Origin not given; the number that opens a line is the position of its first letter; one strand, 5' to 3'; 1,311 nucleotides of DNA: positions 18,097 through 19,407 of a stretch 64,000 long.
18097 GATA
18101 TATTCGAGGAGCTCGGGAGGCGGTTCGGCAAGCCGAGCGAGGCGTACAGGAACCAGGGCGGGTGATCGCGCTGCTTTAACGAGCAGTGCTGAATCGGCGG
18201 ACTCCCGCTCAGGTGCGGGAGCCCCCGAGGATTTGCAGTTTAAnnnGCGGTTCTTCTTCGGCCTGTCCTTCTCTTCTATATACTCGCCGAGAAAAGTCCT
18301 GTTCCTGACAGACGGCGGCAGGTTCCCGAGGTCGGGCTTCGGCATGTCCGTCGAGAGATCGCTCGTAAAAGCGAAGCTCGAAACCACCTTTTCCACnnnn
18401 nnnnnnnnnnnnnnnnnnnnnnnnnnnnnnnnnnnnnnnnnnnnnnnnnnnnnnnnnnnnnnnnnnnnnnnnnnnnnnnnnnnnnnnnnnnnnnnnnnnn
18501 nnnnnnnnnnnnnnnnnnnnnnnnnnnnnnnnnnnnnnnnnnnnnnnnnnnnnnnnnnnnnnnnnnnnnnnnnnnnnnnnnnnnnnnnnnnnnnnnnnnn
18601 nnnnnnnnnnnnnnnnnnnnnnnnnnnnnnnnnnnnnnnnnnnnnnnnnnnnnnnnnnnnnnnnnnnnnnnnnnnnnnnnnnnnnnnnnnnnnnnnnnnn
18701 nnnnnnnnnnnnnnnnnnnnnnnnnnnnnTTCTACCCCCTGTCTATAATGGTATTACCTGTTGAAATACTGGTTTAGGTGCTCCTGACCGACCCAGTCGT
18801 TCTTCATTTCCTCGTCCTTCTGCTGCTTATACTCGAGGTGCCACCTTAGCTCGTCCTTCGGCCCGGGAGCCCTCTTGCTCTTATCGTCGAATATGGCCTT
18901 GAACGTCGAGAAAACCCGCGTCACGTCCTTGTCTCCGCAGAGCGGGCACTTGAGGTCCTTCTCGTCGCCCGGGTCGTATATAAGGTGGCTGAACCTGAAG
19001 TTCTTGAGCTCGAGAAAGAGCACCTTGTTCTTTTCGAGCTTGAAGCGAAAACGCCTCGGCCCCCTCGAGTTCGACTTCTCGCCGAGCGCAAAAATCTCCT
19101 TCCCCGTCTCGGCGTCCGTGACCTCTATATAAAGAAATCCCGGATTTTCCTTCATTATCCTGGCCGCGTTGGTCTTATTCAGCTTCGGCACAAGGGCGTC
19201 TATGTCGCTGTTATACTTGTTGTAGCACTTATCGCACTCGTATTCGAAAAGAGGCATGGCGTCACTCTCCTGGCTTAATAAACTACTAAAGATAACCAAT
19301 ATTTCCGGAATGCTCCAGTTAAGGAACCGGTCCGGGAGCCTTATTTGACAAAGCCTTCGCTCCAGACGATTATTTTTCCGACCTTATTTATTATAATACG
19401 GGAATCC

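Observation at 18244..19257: Tandem paralogs encoding FmdB-like zinc ribbons split by a roughly 100-residue inserted domain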

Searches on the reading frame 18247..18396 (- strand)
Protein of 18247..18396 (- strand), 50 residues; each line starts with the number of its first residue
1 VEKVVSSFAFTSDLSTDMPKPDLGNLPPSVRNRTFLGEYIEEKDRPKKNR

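Call 73: find_related_loci(query=A6, collection=metagenome_contigs, flank=2500)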
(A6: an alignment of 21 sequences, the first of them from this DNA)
Query A6 (50 aa) in metagenome_contigs; peptide patterns used: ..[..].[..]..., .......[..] (x = any residue, [..] = any of these).
151 stretches matched a pattern; 83 encode a relative of the query (tblastn E <= 1e-3); the best 80 are kept; 80 distinct loci.
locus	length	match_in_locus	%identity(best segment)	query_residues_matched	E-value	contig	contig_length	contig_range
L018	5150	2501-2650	100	1-50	2e-30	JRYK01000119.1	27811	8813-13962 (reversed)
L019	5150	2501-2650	100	1-50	3e-30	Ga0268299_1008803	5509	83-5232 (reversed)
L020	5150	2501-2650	98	1-50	9e-30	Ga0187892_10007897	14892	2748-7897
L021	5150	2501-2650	98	1-50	9e-30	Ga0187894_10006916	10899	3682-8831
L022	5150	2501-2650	98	1-50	8e-30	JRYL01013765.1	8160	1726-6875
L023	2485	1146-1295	98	1-50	1e-29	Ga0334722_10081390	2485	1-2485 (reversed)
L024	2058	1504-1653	98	1-50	8e-30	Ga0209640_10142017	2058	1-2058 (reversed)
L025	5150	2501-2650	98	1-50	8e-30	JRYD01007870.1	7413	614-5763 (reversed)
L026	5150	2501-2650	96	1-50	4e-29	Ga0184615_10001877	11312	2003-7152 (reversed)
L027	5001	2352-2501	94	1-50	7e-29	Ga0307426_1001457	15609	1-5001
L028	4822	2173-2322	96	1-50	4e-29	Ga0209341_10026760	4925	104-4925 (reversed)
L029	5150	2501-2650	96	1-50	6e-29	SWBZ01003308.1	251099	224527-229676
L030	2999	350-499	96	1-50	8e-29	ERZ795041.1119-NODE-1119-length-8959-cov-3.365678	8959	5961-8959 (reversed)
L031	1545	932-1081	90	1-50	9e-28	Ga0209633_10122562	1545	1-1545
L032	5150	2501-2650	88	1-50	3e-27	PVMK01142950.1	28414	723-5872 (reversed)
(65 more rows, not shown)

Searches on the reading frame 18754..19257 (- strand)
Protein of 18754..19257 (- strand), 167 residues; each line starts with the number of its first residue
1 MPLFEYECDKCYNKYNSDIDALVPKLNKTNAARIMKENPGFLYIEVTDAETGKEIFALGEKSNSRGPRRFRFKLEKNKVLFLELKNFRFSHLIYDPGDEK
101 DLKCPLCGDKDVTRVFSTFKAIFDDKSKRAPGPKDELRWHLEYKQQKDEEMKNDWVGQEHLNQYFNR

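Call 3: search_protein_families(library=pfam, proteins=[window:18754-19257:-], max_evalue=10)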
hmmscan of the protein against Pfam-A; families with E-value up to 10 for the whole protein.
window:18754-19257:- (167 aa): 5 families
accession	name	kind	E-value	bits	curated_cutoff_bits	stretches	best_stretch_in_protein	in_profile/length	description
PF09723.15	Zn_ribbon_8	-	5.7e-07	29.9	34.4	2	1-14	1-14/41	Zinc ribbon domain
PF23783.1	Zn_ribbon_TiaS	-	0.015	15.4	27.3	1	97-113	15-31/41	TiaS C-terminal zinc ribbon domain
PF06676.16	DUF1178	-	0.038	14.8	31.6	1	99-153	30-83/147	Protein of unknown function (DUF1178)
PF23165.1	zf-C2H2_FBX41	-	0.12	12.4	24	0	103-110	4-11/30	F-box only protein 41 C2H2 zinc finger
PF23451.1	Zn_ribbon_PaaD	-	0.21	11.7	27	1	96-114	9-27/53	PaaD zinc beta ribbon domain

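Call 4: search_protein_families(library=ncbifam, proteins=[window:18754-19257:-], max_evalue=10)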
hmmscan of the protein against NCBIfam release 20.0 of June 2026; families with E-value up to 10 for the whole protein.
window:18754-19257:- (167 aa): 1 family
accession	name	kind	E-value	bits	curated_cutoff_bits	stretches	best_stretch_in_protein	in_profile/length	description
TIGR02605.1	CxxC_CxxC_SSSS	subfamily_domain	3.5e-07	30.2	31.3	2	1-14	1-14/52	FmdB family zinc ribbon protein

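Call 8: find_homologous_proteins(query=window:18754-19257:-, max_evalue=0.001)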
Query window:18754-19257:- (167 aa): 172 proteins with E <= 0.001 among 203 candidates; the best 120 are listed.
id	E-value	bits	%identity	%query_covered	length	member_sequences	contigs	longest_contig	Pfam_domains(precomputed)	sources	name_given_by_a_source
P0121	2.7e-105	367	94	100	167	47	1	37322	PF09723.16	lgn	-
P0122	7.3e-87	307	78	100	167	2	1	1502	PF09723.16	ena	-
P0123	3.8e-86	305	79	100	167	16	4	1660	PF09723.16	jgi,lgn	-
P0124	5.6e-86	305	80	100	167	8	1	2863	PF09723.16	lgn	-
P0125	4.1e-85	302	78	100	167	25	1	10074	PF09723.16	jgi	jgi:hypothetical protein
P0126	1.2e-84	300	78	100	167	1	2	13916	PF09723.16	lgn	-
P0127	5.6e-84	298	76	100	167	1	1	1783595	PF09723.16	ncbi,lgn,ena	-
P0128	2.4e-83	296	77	100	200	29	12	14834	PF09723.16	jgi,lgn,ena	-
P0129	4.0e-83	295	76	100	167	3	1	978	PF09723.16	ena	-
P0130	6.6e-83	295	75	100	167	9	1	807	PF09723.16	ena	-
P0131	3.8e-81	289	78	99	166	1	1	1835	PF09723.16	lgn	-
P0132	5.0e-81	288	74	100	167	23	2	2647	PF09723.16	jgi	jgi:hypothetical protein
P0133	1.1e-80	287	75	100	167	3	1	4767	PF09723.16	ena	-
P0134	1.5e-80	287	75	100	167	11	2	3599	PF09723.16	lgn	-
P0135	2.4e-80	286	75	100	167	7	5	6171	PF09723.16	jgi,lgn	-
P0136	2.6e-80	286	74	100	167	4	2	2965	PF09723.16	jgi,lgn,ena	-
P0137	3.0e-80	286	75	100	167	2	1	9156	PF09723.16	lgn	-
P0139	1.6e-79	284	74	100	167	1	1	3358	PF09723.16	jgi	-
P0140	3.1e-79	283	74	100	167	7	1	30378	PF09723.16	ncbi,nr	ncbi:MAG: hypothetical protein IH875_05985 [Candidatus Dadabacteria bacterium]|nr:hypothetical prote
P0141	3.3e-79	282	74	100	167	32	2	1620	PF09723.16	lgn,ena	-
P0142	4.9e-79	282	74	100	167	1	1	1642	PF09723.16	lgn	-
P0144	1.4e-77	277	72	100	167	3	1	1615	PF09723.16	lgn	-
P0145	2.0e-77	277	71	100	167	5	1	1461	PF09723.16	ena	-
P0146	1.5e-76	274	72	100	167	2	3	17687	PF09723.16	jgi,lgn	-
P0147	2.5e-76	273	71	100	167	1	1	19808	PF09723.16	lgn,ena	-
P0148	2.9e-76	273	72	100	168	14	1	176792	PF09723.16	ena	-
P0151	1.0e-75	271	72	100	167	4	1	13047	PF09723.16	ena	-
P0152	1.8e-75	270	71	100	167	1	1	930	PF09723.16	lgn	-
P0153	3.0e-75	270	72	100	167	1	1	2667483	PF09723.16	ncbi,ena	-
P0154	3.7e-75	269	71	100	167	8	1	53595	PF09723.16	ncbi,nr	ncbi:MAG: hypothetical protein DHS20C13_17520 [Thermodesulfobacteriota bacterium]|nr:MAG: hypothetic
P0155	1.6e-72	261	67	100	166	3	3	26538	PF09723.16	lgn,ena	-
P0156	4.5e-72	259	69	99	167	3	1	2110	PF09723.16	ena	-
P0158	7.2e-72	259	68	100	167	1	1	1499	PF09723.16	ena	-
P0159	8.4e-72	258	68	100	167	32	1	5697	PF09723.16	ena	-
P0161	3.1e-71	257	68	100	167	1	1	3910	PF09723.16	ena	-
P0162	3.3e-71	256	69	100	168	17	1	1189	PF09723.16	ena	-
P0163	5.1e-71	256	67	99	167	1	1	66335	PF09723.16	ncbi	-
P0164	5.2e-71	256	67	100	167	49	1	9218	PF09723.16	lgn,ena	-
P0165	5.6e-71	256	68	100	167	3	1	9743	PF09723.16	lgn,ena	-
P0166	1.2e-70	255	69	100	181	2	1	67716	PF09723.16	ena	-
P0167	1.4e-70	254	68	100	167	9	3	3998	PF09723.16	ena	-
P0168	3.1e-70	253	68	99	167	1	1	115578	PF09723.16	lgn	-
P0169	3.2e-70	253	70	99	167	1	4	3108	PF09723.16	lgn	-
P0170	3.2e-70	253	68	100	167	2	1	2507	PF09723.16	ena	-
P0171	4.6e-70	253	67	100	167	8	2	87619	PF09723.16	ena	-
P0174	2.1e-69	251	67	100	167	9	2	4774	PF09723.16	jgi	-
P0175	3.7e-69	250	68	100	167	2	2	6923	PF09723.16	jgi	-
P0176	4.0e-69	250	68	100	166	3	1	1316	PF09723.16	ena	-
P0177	5.0e-69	249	68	100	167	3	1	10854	PF09723.16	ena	-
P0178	1.4e-68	248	67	100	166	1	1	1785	PF09723.16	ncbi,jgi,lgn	-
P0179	1.9e-68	247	68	100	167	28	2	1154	PF09723.16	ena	-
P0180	3.2e-68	247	68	100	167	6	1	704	PF09723.16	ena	-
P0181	3.2e-68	247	66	100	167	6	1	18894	PF09723.16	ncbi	-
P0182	5.2e-68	246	67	100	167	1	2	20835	PF09723.16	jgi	jgi:hypothetical protein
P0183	5.4e-68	246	68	99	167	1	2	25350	PF09723.16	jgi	-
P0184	5.6e-68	246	66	100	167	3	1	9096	PF09723.16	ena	-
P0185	7.6e-68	246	68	100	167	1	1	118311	PF09723.16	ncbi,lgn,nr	ncbi:MAG TPA: hypothetical protein VNN20_09685 [Thermodesulfobacteriota bacterium]|nr:hypothetical p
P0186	1.5e-67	245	66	99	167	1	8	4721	PF09723.16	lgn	-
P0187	1.6e-67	244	66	100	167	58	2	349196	PF09723.16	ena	-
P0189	2.5e-67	244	67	100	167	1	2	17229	PF09723.16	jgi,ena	jgi:hypothetical protein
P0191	4.4e-67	243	68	100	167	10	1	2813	PF09723.16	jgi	-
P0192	8.7e-67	242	66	100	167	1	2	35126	PF09723.16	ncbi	-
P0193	1.8e-66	241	67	100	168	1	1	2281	PF09723.16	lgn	-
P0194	2.5e-66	241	65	100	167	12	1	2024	PF09723.16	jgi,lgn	jgi:hypothetical protein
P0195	2.5e-66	241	65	100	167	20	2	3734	PF09723.16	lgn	-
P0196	2.6e-66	241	66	100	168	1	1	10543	PF09723.16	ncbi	ncbi:MAG: hypothetical protein ACRENO_09060 [Thermodesulfobacteriota bacterium]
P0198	8.6e-66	239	65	100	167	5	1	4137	PF09723.16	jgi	-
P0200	2.9e-65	237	68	100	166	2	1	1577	PF09723.16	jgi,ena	-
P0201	6.4e-65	236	64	99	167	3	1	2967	PF09723.16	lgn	-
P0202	1.9e-64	234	64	100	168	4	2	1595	PF09723.16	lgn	-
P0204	2.2e-64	234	67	100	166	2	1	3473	PF09723.16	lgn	-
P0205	3.2e-64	234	64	99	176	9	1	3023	PF09723.16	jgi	jgi:hypothetical protein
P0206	4.0e-64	233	65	99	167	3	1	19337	PF09723.16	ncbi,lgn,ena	-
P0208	4.2e-64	233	67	99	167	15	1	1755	PF09723.16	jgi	jgi:hypothetical protein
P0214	1.4e-63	232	68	92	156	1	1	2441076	-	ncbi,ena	-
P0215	1.5e-63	232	66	99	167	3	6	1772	PF09723.16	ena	-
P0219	2.9e-63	231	64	100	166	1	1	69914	PF09723.16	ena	-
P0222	3.6e-63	230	62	100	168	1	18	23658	PF09723.16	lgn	-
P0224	7.2e-63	229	64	100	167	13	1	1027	PF09723.16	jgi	-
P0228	1.2e-62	229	63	99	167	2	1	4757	PF09723.16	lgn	-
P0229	1.8e-62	228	62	100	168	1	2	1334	PF09723.16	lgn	-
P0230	2.4e-62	228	64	100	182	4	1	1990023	PF09723.16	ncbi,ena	-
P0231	2.8e-62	227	64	99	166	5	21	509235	PF09723.16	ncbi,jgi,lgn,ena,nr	ncbi:MAG: hypothetical protein KatS3mg078_1264 [Deltaproteobacteria bacterium]|jgi:hypothetical prot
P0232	4.5e-62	227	63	100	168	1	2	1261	PF09723.16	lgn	-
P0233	7.1e-62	226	62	100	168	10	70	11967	PF09723.16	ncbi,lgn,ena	-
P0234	7.1e-62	226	63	100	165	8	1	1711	PF09723.16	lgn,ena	-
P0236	9.6e-62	226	61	100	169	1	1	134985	PF09723.16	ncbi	ncbi:MAG: hypothetical protein ACT4NX_05145 [Deltaproteobacteria bacterium]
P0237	1.1e-61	225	66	99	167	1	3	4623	PF09723.16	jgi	jgi:hypothetical protein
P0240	3.9e-61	224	63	100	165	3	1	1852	PF09723.16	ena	-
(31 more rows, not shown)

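Call 20: find_encoding_contigs(protein=P0214, flank=8000, max_places=3)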
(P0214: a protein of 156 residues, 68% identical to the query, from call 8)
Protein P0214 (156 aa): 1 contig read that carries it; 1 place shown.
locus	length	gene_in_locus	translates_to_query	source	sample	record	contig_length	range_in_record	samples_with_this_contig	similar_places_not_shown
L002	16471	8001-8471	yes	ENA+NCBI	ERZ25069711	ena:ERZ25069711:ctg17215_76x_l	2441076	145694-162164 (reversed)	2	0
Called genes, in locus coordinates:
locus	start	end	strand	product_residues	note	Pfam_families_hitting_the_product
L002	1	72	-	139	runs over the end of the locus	PF20586:DUF6788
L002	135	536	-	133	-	-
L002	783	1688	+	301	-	PF03193:RsgA_GTPase (faint), PF00009:GTP_EFTU, PF00350:Dynamin_N (faint), PF01926:MMR_HSR1, PF02421:FeoB_N, PF04548:AIG1, PF10662:PduV-EutP, PF07650:KH_2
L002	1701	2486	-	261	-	PF00378:ECH_1, PF16113:ECH_2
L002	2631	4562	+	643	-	PF04326:SLFN_AlbA_2, PF13749:HATPase_c_4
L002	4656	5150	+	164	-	PF01451:LMWPc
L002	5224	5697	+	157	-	PF05014:Nuc_deoxyrib_tr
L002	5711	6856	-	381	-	PF08269:dCache_2, PF17200:sCache_2, PF08269:dCache_2, PF17200:sCache_2 (weak)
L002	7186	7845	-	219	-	PF00929:RNase_T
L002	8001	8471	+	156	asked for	-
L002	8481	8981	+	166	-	-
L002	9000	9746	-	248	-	PF01502:PRA-CH, PF01503:PRA-PH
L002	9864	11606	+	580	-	PF16655:PhoD_N, PF09423:PhoD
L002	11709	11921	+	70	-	PF01192:RNA_pol_Rpb6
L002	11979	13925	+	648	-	PF05378:Hydant_A_N, PF01968:Hydantoinase_A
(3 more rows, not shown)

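Call 24: predict_structure(alignment_id=A2)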
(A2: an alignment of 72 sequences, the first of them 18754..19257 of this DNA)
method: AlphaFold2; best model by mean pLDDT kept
length: 167 residues; sequences in the alignment: 72
mean_pLDDT: 66.1   pTM: 0.48
mean pLDDT of the five models: 66.1, 65.6, 64.0, 63.1, 60.1
residues with pLDDT >= 90: 0; 70-90: 81; 50-70: 63; < 50: 23
segments of 3 or more residues with pLDDT < 50: 118-126, 155-167
pLDDT, mean of each block of 10 residues (from residue 1): 66 75 75 76 79 78 67 76 72 65 70 59 48 60 63 48 35
secondary structure, 60 per line:
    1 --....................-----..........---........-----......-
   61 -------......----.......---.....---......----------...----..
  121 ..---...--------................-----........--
elements in order: E3-8 H9-22 H28-37 E41-48 E54-59 E68-73 E78-84 E88-92 H96-101 E112-114 H119-122 H137-152 H158-165

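Call 54: search_protein_families(library=padloc, proteins=[window:18754-19257:-], max_evalue=1)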
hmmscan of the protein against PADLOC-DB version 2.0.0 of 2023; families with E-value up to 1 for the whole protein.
window:18754-19257:- (167 aa): 0 families

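Call 55: search_protein_families(library=phrogs, proteins=[window:18754-19257:-], max_evalue=1)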
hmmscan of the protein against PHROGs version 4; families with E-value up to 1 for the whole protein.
window:18754-19257:- (167 aa): 1 family
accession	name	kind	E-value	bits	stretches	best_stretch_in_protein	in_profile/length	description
phrog_33543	-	unknown function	0.13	12.3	1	69-110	29-71/343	-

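Call 60: search_protein_families(library=pfam, alignment_id=A2, max_evalue=1)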
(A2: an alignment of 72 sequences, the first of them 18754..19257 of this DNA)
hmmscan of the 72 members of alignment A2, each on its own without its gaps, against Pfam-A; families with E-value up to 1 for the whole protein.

A. member 1, window:18754-19257:- (167 aa): 5 families
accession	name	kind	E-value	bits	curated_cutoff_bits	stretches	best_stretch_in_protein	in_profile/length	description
PF09723.15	Zn_ribbon_8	-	5.7e-07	29.9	34.4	2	1-14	1-14/41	Zinc ribbon domain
PF23783.1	Zn_ribbon_TiaS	-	0.015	15.4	27.3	0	97-113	15-31/41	TiaS C-terminal zinc ribbon domain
PF06676.16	DUF1178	-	0.038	14.8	31.6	1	99-153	30-83/147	Protein of unknown function (DUF1178)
PF23165.1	zf-C2H2_FBX41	-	0.12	12.4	24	0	103-110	4-11/30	F-box only protein 41 C2H2 zinc finger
PF23451.1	Zn_ribbon_PaaD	-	0.21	11.7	27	1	96-114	9-27/53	PaaD zinc beta ribbon domain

B. families by the number of members that match (of 72 scanned): 61 families (the first 25 are shown)
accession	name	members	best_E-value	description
PF09723.15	Zn_ribbon_8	70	6e-09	Zinc ribbon domain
PF23451.1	Zn_ribbon_PaaD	24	0.025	PaaD zinc beta ribbon domain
PF06676.16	DUF1178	19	0.0052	Protein of unknown function (DUF1178)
PF07800.18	DUF1644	11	0.0042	Protein of unknown function (DUF1644)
PF23455.1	DUF7129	9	0.043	Domain of unknown function (DUF7129)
PF13465.12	zf-H2C2_2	7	0.096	Zinc-finger double domain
PF24444.1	DUF7563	6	0.055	Family of unknown function (DUF7563)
PF15801.11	zf-C6H2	6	0.07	zf-MYND-like zinc finger, mRNA-binding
PF23783.1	Zn_ribbon_TiaS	5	0.015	TiaS C-terminal zinc ribbon domain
PF23165.1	zf-C2H2_FBX41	5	0.041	F-box only protein 41 C2H2 zinc finger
PF08273.17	Zn_Ribbon_Prim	3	0.13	Zinc-binding domain of primase-helicase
PF24440.1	DUF7559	2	0.05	Family of unknown function (DUF7559)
PF13717.11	Zn_ribbon_4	2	0.05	zinc-ribbon domain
PF03691.19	UPF0167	2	0.084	Uncharacterised protein family (UPF0167)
PF15749.10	MRNIP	2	0.086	MRN-interacting protein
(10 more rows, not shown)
